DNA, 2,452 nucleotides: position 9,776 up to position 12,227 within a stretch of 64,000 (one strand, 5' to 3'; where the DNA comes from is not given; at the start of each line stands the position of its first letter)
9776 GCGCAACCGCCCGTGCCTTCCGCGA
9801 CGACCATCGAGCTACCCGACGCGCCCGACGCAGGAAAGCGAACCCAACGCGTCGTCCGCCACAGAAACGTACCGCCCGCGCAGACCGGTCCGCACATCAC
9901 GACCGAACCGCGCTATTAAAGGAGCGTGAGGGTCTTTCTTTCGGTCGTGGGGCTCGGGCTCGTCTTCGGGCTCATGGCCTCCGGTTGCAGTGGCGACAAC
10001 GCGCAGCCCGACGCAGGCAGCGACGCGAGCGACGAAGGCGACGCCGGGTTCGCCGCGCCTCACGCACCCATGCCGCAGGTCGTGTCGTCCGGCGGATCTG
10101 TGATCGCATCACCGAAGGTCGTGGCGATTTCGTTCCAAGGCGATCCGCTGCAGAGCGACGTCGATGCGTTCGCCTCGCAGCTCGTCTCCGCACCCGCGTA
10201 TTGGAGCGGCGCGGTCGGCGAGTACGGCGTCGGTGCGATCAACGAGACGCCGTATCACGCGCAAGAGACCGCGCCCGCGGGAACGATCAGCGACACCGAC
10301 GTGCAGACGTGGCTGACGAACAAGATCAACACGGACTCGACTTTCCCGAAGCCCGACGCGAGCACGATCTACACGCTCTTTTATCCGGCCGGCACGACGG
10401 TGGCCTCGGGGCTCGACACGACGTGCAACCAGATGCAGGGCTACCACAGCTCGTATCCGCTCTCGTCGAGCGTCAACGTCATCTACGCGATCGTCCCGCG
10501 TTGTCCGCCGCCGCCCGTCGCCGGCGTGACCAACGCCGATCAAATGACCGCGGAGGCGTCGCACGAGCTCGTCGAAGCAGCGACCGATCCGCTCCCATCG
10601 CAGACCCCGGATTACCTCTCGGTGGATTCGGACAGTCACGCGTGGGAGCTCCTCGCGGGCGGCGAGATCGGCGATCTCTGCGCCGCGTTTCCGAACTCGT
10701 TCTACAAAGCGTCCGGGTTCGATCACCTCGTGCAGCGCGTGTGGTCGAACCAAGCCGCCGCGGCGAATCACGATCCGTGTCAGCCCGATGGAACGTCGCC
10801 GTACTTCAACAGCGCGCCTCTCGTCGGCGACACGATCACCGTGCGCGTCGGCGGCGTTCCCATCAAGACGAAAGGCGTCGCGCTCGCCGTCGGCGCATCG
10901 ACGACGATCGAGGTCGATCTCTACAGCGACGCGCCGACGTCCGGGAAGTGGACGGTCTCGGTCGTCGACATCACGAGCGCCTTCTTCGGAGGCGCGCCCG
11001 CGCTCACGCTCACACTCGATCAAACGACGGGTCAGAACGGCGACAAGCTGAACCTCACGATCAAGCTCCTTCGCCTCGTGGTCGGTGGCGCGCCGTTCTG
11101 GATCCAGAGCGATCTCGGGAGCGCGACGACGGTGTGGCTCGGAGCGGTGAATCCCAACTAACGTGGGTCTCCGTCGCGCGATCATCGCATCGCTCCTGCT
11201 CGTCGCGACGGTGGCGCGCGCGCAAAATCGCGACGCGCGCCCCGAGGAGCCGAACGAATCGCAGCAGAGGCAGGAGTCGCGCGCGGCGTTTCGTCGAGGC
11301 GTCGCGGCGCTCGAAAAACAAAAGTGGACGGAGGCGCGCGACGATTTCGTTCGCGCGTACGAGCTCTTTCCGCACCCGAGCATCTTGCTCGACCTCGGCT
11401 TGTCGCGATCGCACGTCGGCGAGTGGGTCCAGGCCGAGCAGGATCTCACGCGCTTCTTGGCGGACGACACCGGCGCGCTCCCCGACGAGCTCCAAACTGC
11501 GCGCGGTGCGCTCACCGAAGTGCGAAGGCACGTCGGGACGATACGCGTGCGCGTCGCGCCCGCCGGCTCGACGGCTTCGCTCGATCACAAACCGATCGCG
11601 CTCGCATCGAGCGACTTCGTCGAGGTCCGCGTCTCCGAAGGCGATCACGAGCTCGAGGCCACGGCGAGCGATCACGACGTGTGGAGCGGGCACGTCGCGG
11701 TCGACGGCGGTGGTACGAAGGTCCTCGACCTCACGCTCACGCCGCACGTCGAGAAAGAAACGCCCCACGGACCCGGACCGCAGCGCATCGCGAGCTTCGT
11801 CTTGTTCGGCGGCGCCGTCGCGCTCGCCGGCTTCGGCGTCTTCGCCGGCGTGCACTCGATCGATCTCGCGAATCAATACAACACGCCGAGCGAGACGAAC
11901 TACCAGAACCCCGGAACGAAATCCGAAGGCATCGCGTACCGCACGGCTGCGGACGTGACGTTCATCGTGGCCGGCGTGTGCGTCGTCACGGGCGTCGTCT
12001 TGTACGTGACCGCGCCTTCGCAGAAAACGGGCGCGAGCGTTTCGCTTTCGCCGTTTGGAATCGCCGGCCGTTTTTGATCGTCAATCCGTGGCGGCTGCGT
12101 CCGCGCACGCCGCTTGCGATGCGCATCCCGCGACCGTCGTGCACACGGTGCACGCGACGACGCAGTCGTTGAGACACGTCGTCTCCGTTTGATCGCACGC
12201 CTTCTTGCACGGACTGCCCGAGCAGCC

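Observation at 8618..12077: Recurrent module: Ser/Thr kinase followed by a TPR/PEGA-like membrane protein with a conserved G-[RT]-F C-terminal tail (four copies in the window)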

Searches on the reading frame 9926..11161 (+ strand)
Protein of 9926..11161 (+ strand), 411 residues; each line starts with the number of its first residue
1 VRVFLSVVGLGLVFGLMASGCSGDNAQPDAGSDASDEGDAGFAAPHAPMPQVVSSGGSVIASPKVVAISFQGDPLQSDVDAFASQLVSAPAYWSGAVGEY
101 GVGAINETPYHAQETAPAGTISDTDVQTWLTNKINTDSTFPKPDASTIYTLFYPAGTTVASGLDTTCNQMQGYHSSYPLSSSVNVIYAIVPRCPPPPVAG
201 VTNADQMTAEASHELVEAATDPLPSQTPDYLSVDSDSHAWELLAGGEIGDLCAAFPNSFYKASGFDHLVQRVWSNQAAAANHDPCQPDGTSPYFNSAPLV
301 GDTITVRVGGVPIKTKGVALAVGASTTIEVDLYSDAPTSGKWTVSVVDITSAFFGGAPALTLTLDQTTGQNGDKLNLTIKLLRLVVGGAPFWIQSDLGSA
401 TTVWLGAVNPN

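Call 4: search_protein_families(library=pfam, proteins=[window:9926-11161:+], max_evalue=0.1)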
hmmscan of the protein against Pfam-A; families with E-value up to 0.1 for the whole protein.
window:9926-11161:+ (411 aa): 0 families

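Call 5: search_protein_families(library=ncbifam, proteins=[window:9926-11161:+], max_evalue=0.1)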
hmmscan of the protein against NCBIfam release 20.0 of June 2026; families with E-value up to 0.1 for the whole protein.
window:9926-11161:+ (411 aa): 0 families

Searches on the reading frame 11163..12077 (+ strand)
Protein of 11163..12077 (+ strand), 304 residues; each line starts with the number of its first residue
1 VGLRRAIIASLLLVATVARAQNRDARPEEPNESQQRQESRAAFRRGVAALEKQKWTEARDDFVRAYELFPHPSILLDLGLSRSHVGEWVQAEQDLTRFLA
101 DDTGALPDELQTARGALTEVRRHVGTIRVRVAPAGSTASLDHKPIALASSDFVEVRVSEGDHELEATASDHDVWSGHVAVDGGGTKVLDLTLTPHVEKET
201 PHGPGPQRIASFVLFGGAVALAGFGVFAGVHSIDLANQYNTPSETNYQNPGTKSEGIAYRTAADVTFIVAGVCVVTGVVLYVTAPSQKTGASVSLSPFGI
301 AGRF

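Call 4: search_protein_families(library=pfam, proteins=[window:11163-12077:+], max_evalue=0.1)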
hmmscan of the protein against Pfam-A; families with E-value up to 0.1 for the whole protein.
window:11163-12077:+ (304 aa): 6 families
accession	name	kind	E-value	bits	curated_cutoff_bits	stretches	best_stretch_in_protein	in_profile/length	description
PF07719.23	TPR_2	-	2e-05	24.8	27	1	40-71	2-33/34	Tetratricopeptide repeat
PF13432.12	TPR_16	-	0.0041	18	32.7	1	37-70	29-62/65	Tetratricopeptide repeat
PF13371.12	TPR_9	-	0.0041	17.6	35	1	49-102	5-59/73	Tetratricopeptide repeat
PF00515.34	TPR_1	-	0.0047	17.1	27.8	1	41-71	3-33/34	Tetratricopeptide repeat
PF07219.19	HemY_N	-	0.018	15.6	31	1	7-73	27-93/107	HemY protein N-terminus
PF13174.12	TPR_6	-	0.093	13.9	26.3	0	41-70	2-31/33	Tetratricopeptide repeat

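Call 5: search_protein_families(library=ncbifam, proteins=[window:11163-12077:+], max_evalue=0.1)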
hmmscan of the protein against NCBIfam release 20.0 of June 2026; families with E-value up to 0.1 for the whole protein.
window:11163-12077:+ (304 aa): 3 families
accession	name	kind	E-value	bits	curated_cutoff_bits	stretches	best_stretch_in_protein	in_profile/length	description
TIGR03302.1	OM_YfiO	subfamily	0.017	14.6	81.4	1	6-99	4-97/239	outer membrane protein assembly factor BamD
TIGR02917.1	PEP_TPR_lipo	equivalog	0.021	12.7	312.2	1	34-156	256-377/899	XrtA/PEP-CTERM system TPR-repeat protein PrsT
NF042912.1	Amuc_1098_fam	equivalog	0.087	10.8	750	0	17-74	19-76/805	Amuc_1098 family type IV pilus outer membrane protein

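Call 78: find_homologous_proteins(query=window:11163-12077:+, max_evalue=1e-10)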
Query window:11163-12077:+ (304 aa): 149 proteins with E <= 1e-10 among 8000 candidates; the best 120 are listed.
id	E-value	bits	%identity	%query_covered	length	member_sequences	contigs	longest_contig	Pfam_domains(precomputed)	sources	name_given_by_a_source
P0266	2.0e-196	669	100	100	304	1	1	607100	PF07719.24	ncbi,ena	-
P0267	3.4e-145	501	73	98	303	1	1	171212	-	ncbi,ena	-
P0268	4.1e-142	491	73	98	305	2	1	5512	-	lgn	-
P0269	7.5e-135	467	69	100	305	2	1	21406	PF08308.18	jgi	-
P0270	5.8e-122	425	65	99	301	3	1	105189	PF13371.13,PF13432.13,PF07719.24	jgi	jgi:hypothetical protein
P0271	6.0e-122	425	64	98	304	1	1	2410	-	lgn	-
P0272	3.4e-121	422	64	98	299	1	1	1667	PF07719.24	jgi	-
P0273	1.1e-120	420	64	99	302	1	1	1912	PF07719.24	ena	-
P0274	1.3e-120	420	64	98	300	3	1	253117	PF13432.13,PF07719.24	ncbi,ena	-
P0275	5.3e-120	418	64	99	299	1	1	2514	PF13432.13,PF07719.24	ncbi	-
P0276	2.7e-119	416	64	98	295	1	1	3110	PF08308.18,PF07719.24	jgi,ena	-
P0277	1.2e-117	411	64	97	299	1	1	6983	PF13432.13,PF07719.24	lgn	-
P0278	3.7e-117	409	64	99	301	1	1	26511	PF13371.13,PF07719.24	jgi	jgi:hypothetical protein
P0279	4.6e-117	409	63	99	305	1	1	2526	PF07719.24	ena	-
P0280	3.8e-116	406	63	98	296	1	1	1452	-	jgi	jgi:hypothetical protein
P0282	3.3e-115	402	63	99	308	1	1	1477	PF08308.18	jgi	jgi:hypothetical protein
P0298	4.4e-109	382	63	94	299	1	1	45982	PF13371.13,PF08308.18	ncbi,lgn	-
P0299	5.2e-107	376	64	90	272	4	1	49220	PF08308.18,PF13432.13,PF07719.24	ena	-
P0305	1.6e-67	246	48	82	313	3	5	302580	PF08308.18,PF07719.24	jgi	jgi:tetratricopeptide (TPR) repeat protein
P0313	1.1e-64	237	47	88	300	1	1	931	PF08308.18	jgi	jgi:hypothetical protein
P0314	1.2e-64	237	46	88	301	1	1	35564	PF08308.18,PF13432.13,PF07719.24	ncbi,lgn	ncbi:MAG TPA: tetratricopeptide repeat protein [Polyangiaceae bacterium]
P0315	1.6e-64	236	44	91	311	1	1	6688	PF08308.18,PF13432.13,PF07719.24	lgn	-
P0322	1.1e-63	233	45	90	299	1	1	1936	PF08308.18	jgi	jgi:hypothetical protein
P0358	3.2e-54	202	41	89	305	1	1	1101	PF08308.18,PF13432.13,PF07719.24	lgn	-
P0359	6.6e-54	201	43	82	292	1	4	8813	PF08308.18,PF13432.13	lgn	-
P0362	2.0e-53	200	45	76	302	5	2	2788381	PF08308.18,PF13432.13,PF07719.24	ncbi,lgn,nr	ncbi:MAG: PEGA domain-containing protein [Myxococcales bacterium]|nr:PEGA domain-containing protein 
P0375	5.6e-43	165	39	93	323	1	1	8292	PF08308.18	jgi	jgi:hypothetical protein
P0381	1.7e-41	161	39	88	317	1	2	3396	PF08308.18,PF07719.24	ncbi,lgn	-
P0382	1.8e-41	161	38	92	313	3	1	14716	PF08308.18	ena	-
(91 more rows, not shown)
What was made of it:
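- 11163..12077 (+): Paralog A: A-type adaptor (signal peptide, TPR, beta-sandwich, helical hairpin, tail ...FGIAGRF). It lacks both Cys pairs. 149 homologues at E<=1e-10, the closest 60-73% identical (call 78).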

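Call 79: find_encoding_contigs(protein=P0267, flank=5000, max_places=2)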
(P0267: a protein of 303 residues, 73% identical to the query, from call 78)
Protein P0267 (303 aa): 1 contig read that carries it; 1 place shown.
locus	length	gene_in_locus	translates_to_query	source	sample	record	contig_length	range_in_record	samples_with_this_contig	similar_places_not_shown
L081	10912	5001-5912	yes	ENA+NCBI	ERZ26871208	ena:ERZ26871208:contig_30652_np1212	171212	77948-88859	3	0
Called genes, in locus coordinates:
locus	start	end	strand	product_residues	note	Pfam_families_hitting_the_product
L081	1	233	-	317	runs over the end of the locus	PF02445:NadA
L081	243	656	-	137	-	PF07238:PilZ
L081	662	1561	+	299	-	PF00501:AMP-binding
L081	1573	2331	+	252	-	PF00501:AMP-binding, PF13193:AMP-binding_C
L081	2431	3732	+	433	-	PF07714:PK_Tyr_Ser-Thr, PF00069:Pkinase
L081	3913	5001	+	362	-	-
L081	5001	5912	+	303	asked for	-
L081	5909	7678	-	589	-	PF05960:DUF885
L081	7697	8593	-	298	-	PF23409:Beta-prop_EML (weak), PF25174:Beta-prop_THOC3, PF24807:WD40_CDC20-Fz, PF25173:Beta-prop_WDR3_1st, PF25175:Beta-prop_WDR5, PF24814:WD40_Prp19, PF23381:Beta-prop_IFT122_1st, PF23414:Beta-prop_EML_2, +11 more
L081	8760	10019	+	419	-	PF02518:HATPase_c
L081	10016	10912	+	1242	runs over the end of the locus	PF00069:Pkinase, PF07714:PK_Tyr_Ser-Thr, PF13191:AAA_16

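Call 80: find_encoding_contigs(protein=P0270, flank=5000, max_places=2)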
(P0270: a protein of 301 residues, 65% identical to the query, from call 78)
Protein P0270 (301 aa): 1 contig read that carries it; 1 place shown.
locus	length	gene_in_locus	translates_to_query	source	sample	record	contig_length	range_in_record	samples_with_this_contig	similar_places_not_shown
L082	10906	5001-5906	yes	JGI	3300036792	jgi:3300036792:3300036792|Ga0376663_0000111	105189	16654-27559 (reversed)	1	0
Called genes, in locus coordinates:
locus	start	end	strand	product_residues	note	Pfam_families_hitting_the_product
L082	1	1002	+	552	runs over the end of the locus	PF00501:AMP-binding, PF13193:AMP-binding_C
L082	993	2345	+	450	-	PF07714:PK_Tyr_Ser-Thr, PF00069:Pkinase, PF03109:ABC1 (faint), PF01636:APH (faint)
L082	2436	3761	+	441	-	PF00069:Pkinase, PF07714:PK_Tyr_Ser-Thr, PF03109:ABC1 (faint)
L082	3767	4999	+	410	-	-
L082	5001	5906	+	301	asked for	PF07719:TPR_2 (faint), PF13371:TPR_9 (faint), PF13432:TPR_16 (faint)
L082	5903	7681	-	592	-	PF05960:DUF885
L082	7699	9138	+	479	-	PF13581:HATPase_c_2 (faint), PF02518:HATPase_c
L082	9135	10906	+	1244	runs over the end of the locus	PF00069:Pkinase, PF07714:PK_Tyr_Ser-Thr, PF13191:AAA_16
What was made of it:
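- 11163..12077 (+): Syntenic in L081 and L082 (calls 79, 80).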

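Call 81: find_encoding_contigs(protein=P0305, flank=5000, max_places=2)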
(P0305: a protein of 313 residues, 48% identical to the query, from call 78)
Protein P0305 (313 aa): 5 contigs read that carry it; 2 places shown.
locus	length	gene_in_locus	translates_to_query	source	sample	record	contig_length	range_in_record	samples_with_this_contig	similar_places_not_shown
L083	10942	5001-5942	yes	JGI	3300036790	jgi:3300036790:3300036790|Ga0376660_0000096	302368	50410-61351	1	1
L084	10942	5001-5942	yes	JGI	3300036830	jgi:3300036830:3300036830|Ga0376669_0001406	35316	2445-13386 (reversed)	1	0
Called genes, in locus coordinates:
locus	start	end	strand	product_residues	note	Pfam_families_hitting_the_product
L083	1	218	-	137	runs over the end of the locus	PF07238:PilZ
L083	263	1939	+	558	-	PF00501:AMP-binding, PF13193:AMP-binding_C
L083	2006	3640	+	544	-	PF00069:Pkinase, PF07714:PK_Tyr_Ser-Thr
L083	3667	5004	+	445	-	PF00069:Pkinase, PF03109:ABC1 (faint), PF07714:PK_Tyr_Ser-Thr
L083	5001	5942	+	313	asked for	PF07719:TPR_2 (faint), PF08308:PEGA (weak)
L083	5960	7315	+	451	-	PF00512:HisKA (faint), PF02518:HATPase_c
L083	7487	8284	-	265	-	PF07813:LTXXQ (weak)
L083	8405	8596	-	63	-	-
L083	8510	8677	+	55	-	-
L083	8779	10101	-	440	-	PF00224:PK, PF02887:PK_C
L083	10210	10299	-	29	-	-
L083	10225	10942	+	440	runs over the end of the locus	PF00278:Orn_DAP_Arg_deC, PF02784:Orn_Arg_deC_N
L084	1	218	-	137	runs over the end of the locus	PF07238:PilZ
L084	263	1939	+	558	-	PF00501:AMP-binding, PF13193:AMP-binding_C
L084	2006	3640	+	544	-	PF01636:APH (faint), PF00069:Pkinase, PF07714:PK_Tyr_Ser-Thr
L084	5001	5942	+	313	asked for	PF07719:TPR_2 (faint), PF08308:PEGA (weak)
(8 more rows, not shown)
